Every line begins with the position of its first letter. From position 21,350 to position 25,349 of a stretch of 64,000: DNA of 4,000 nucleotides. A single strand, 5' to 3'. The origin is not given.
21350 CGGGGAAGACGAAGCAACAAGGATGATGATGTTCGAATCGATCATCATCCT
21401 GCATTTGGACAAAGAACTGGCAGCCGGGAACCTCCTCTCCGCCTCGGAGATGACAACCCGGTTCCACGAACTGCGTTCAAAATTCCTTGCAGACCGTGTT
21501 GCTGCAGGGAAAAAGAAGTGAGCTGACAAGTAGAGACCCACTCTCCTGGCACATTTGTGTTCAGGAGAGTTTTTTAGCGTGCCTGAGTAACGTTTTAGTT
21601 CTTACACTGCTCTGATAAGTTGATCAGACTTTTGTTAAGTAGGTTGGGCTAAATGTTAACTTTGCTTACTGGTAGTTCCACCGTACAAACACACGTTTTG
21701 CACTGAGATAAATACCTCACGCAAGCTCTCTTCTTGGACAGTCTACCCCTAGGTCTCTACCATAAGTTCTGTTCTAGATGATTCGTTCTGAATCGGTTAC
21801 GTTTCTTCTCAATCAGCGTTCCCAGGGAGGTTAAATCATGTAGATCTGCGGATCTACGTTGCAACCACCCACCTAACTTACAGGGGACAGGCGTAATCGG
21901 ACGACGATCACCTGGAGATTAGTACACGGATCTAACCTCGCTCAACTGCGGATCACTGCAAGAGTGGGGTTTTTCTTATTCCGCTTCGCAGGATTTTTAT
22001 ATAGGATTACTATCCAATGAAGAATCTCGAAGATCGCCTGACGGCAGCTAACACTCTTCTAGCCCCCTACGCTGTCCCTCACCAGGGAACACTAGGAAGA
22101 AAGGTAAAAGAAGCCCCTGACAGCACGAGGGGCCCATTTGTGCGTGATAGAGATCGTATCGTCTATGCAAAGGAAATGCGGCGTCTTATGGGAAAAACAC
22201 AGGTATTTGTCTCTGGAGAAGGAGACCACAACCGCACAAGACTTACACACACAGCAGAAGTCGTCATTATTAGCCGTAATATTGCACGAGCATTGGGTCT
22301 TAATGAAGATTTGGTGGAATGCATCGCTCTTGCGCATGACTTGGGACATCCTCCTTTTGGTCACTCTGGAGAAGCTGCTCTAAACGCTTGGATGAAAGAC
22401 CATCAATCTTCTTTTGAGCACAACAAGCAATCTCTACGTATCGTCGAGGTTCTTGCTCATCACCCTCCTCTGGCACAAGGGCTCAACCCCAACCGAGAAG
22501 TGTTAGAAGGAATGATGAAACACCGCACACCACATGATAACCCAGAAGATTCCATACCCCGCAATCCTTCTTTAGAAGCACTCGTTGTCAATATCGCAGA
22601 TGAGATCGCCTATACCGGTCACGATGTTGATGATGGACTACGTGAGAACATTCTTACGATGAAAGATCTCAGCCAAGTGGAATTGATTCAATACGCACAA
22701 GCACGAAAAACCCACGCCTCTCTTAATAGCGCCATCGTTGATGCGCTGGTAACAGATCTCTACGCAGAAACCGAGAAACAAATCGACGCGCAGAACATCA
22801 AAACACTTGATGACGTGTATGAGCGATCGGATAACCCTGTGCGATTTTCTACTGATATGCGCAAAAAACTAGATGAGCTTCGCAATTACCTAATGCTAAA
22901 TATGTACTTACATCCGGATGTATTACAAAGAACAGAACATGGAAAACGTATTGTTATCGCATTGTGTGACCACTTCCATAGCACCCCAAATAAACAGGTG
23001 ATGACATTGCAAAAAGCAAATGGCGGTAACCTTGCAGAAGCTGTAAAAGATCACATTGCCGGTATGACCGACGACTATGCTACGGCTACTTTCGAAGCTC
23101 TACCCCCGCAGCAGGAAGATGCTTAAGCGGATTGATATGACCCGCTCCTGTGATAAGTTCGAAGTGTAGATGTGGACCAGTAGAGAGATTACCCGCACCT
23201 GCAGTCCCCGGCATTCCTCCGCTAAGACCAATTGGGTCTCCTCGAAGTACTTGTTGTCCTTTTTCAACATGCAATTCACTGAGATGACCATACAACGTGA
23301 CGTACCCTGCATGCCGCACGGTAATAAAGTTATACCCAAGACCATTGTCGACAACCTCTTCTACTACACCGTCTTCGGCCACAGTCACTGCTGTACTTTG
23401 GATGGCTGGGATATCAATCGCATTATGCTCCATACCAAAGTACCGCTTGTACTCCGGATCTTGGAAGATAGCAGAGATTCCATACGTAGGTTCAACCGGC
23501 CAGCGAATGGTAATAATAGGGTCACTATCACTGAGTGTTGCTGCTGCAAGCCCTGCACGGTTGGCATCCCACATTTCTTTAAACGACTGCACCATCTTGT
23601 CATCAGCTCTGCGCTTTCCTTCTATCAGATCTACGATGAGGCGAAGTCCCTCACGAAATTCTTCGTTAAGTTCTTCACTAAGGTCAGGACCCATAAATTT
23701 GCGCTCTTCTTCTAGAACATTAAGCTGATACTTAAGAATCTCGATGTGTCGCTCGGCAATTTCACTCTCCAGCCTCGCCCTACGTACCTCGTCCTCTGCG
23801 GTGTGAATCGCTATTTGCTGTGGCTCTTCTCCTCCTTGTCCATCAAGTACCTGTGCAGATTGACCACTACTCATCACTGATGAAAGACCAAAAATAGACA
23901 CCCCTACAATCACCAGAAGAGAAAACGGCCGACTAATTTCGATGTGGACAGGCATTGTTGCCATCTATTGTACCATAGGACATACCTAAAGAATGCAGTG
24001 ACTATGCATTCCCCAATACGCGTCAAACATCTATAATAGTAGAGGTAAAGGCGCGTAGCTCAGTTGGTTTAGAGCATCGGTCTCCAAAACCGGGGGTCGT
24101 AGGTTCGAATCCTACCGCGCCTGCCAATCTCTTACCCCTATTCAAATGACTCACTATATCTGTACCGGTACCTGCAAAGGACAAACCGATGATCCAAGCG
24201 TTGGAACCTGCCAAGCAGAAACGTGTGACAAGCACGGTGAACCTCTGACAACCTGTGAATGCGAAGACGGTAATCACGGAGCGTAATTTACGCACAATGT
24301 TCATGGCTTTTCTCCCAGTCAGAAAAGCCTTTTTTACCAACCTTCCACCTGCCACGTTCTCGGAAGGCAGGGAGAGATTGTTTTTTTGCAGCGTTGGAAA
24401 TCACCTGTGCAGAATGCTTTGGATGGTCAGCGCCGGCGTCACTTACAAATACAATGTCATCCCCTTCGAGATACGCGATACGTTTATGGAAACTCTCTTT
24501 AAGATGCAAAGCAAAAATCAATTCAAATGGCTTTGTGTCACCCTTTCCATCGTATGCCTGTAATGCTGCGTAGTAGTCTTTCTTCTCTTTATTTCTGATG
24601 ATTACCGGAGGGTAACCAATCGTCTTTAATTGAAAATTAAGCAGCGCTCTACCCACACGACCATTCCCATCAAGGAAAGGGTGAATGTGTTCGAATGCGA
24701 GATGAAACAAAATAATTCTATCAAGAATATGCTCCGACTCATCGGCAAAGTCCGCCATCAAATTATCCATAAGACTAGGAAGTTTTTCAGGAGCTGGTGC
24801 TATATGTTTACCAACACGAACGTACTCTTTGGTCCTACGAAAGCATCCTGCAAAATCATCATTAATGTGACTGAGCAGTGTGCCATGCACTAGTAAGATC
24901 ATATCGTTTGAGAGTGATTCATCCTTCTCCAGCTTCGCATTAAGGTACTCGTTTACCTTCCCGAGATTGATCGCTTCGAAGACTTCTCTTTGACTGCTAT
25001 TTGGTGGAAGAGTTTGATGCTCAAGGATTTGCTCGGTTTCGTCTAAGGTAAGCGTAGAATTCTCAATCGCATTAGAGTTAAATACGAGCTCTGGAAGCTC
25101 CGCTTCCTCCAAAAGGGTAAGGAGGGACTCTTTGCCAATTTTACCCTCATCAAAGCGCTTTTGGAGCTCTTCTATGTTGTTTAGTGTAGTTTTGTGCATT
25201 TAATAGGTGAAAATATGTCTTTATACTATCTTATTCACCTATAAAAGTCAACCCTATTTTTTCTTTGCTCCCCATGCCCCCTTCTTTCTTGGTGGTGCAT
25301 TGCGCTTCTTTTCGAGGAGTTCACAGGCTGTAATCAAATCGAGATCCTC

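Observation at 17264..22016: GC-shifted three-gene cassette (HTH / HTH / GHKL-Ig ATPase) between housekeeping genes: candidate undescribed system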

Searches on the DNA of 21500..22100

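Call 63: search_rna_families(source=window, start=21500, end=22100, threshold=evalue, max_evalue=1, show_alignments=2)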
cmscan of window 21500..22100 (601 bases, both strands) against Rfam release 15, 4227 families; matches with E-value up to 1: 0.
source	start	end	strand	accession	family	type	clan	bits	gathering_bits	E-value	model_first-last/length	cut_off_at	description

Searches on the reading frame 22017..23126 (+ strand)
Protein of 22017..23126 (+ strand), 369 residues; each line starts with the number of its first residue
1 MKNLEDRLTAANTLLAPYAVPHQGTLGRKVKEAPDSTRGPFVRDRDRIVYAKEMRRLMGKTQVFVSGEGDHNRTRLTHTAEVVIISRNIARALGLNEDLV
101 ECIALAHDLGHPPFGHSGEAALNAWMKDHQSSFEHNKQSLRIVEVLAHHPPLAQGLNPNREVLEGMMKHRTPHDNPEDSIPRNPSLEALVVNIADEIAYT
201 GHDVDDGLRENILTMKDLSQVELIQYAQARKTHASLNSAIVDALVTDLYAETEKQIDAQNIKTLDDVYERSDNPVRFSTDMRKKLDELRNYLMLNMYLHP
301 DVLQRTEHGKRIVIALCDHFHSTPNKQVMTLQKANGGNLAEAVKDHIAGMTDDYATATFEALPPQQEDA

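Call 5: search_protein_families(library=pfam, proteins=[window:22017-23126:+], max_evalue=0.1)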
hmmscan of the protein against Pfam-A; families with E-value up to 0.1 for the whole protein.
window:22017-23126:+ (369 aa): 2 families
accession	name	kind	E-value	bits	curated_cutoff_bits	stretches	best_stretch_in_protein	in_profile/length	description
PF01966.28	HD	-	9.4e-16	58.6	22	1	75-198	1-114/116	HD domain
PF13286.11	HD_assoc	-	7.3e-15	55.7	22.2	1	275-360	1-90/91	Phosphohydrolase-associated domain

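Call 53: find_homologous_proteins(query=window:22017-23123:+, max_evalue=1e-40)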
Query window:22017-23123:+ (369 aa): 7894 proteins with E <= 1e-40 among 8000 candidates; the best 120 are listed.
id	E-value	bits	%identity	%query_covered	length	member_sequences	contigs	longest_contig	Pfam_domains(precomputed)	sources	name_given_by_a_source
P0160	6.1e-245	830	100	100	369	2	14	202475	PF13286.12,PF01966.29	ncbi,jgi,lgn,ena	jgi:dGTPase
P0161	1.0e-198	678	82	100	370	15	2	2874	PF13286.12,PF01966.29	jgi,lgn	jgi:dGTPase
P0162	4.3e-145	501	63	98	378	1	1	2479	PF13286.12,PF01966.29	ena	-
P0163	8.8e-144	497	61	99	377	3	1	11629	PF13286.12,PF01966.29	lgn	-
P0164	2.8e-140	485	62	96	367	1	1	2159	PF13286.12,PF01966.29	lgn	-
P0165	4.3e-139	482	61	98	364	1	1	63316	PF13286.12,PF01966.29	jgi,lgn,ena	-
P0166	5.7e-139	481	61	97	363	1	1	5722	PF13286.12,PF01966.29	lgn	-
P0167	1.7e-138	480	62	96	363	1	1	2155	PF13286.12,PF01966.29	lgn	-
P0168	2.3e-137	476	60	98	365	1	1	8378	PF13286.12,PF01966.29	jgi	jgi:dGTPase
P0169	2.9e-137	475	60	98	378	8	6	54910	PF13286.12,PF01966.29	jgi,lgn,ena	jgi:dGTPase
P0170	3.6e-136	472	60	98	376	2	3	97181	PF13286.12,PF01966.29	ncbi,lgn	-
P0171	4.4e-135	468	61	96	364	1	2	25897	PF13286.12,PF01966.29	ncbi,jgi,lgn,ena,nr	ncbi:deoxyguanosinetriphosphate triphosphohydrolase [Candidatus Peregrinibacteria bacterium CG10_big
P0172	6.6e-135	468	60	96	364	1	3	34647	PF13286.12,PF01966.29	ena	-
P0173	3.5e-134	465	59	97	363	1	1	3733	PF13286.12,PF01966.29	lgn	-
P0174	4.6e-134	465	61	97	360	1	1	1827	PF13286.12,PF01966.29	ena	-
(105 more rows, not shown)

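Call 54: find_encoding_contigs(protein=P0165, flank=10000, max_places=1)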
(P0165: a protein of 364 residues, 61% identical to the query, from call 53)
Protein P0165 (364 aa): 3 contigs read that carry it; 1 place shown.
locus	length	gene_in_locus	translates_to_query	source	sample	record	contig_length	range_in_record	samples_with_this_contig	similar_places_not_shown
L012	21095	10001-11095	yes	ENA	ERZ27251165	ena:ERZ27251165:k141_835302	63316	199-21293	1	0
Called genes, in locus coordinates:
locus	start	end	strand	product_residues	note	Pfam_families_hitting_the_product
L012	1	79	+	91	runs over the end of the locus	?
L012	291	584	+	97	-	PF01541:GIY-YIG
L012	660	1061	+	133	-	-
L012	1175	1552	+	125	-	-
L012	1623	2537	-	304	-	-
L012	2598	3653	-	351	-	PF23473:LysM3_LYK4_5 (faint), PF01476:LysM, PF01551:Peptidase_M23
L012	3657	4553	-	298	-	PF00768:Peptidase_S11, PF13354:Beta-lactamase2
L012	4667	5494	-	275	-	-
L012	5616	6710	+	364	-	PF13439:Glyco_transf_4 (weak), PF13524:Glyco_trans_1_2 (faint), PF00534:Glycos_transf_1, PF13692:Glyco_trans_1_4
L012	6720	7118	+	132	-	-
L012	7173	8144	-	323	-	PF01595:CNNM, PF00571:CBS (weak)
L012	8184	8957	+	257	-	PF01256:Carb_kinase, PF02110:HK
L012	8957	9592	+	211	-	PF02578:Cu-oxidase_4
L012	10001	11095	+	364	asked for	PF01966:HD, PF13286:HD_assoc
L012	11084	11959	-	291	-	PF01551:Peptidase_M23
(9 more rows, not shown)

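Call 55: find_encoding_contigs(protein=P0170, flank=10000, max_places=1)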
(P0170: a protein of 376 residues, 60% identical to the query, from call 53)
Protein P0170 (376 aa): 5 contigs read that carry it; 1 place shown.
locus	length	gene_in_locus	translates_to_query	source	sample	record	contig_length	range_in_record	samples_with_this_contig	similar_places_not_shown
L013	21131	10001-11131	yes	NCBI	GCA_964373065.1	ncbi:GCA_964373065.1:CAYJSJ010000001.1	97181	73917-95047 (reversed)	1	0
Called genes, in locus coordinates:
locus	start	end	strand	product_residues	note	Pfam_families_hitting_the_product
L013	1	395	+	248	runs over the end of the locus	PF13641:Glyco_tranf_2_3 (weak), PF00535:Glycos_transf_2, PF10111:Glyco_tranf_2_2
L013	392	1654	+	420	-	PF08421:Methyltransf_13, PF13489:Methyltransf_23, PF08484:Methyltransf_14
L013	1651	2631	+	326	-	PF01370:Epimerase, PF16363:GDP_Man_Dehyd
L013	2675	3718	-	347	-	PF01476:LysM, PF01551:Peptidase_M23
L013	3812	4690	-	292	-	PF00768:Peptidase_S11, PF13354:Beta-lactamase2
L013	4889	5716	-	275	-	-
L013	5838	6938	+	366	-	PF13439:Glyco_transf_4, PF00534:Glycos_transf_1, PF13692:Glyco_trans_1_4, PF13524:Glyco_trans_1_2 (weak)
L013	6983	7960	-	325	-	PF01595:CNNM, PF00571:CBS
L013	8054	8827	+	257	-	PF01256:Carb_kinase, PF02110:HK (weak)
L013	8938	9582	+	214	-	PF02578:Cu-oxidase_4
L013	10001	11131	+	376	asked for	PF01966:HD, PF13286:HD_assoc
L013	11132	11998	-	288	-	PF01551:Peptidase_M23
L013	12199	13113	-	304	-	PF02661:Fic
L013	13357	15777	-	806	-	PF01751:Toprim, PF01131:Topoisom_bac, PF13368:Toprim_C_rpt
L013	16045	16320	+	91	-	PF00216:Bac_DNA_binding, PF14908:HU-CCDC81_euk_1 (weak), PF18291:HU-HIG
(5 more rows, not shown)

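Call 108: search_protein_families(library=padloc, proteins=[window:22017-23126:+], max_evalue=0.001)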
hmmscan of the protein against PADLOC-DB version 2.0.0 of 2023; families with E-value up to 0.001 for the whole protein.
window:22017-23126:+ (369 aa): 1 family
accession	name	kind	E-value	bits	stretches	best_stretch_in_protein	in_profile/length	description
PDLC02374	dGTPase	-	5.2e-79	264.4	1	28-362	30-370/395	-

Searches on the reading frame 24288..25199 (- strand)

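Call 108: search_protein_families(library=padloc, proteins=[window:24288-25199:-], max_evalue=0.001)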
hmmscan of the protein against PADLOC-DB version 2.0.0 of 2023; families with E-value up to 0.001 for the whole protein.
window:24288-25199:- (303 aa): 9 families
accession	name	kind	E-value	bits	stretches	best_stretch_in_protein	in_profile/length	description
PDLC04836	PDC-S04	-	1.6e-36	123.7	1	37-220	28-216/244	-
PDLC04840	PDC-S04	-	8.2e-35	118.6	1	38-217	15-200/227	-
PDLC03963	SoFic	-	9.1e-33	112.1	1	41-239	63-266/361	-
PDLC04837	PDC-S04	-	1.2e-32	111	1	36-229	27-220/234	-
PDLC04839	PDC-S04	-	5.1e-16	56.9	1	53-231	16-200/205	-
PDLC04966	PDC-S24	-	3.1e-11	40.8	1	122-196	257-341/497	-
PDLC04838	PDC-S04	-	1.5e-07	29.5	1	104-235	71-204/209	-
PDLC04841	PDC-S04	-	1.3e-06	26.3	1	103-248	147-283/292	-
PDLC04842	PDC-S04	-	0.00012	19.9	1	103-246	49-183/202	-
